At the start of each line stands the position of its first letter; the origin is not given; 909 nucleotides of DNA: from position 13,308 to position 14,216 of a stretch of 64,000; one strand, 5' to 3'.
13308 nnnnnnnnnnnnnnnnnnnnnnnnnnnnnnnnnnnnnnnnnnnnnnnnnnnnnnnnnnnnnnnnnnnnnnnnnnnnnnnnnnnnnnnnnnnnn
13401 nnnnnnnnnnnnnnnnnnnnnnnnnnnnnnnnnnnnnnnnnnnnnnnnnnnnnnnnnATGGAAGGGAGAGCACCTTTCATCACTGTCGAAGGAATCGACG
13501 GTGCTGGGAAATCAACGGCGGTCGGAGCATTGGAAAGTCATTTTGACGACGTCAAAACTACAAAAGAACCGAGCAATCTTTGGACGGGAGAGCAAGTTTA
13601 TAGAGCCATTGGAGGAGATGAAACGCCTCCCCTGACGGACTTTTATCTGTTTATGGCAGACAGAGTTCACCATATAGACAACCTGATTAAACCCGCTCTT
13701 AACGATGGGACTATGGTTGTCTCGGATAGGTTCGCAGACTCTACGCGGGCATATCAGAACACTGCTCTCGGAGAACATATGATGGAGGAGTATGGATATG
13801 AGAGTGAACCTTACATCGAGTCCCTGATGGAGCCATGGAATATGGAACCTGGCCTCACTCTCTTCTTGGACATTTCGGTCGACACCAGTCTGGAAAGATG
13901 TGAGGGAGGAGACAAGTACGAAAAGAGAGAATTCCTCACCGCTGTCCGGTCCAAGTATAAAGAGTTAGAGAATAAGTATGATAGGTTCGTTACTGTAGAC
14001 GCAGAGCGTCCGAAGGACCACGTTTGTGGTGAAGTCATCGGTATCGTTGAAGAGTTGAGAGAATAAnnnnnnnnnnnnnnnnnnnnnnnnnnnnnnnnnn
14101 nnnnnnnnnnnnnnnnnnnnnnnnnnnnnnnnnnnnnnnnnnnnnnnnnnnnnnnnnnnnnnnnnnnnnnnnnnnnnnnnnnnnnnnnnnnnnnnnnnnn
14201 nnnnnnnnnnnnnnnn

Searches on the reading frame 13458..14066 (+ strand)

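Call 55: search_protein_families(library=pfam, proteins=[window:13458-14066:+], max_evalue=0.001)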
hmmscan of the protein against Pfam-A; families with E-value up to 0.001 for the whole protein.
window:13458-14066:+ (202 aa): 2 families
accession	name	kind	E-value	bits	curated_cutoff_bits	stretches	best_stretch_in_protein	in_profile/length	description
PF02223.23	Thymidylate_kin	-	1.4e-31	110.1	27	1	10-189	1-181/185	Thymidylate kinase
PF01712.25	dNK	-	5e-07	30.1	27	1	8-177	1-173/203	Deoxynucleoside kinase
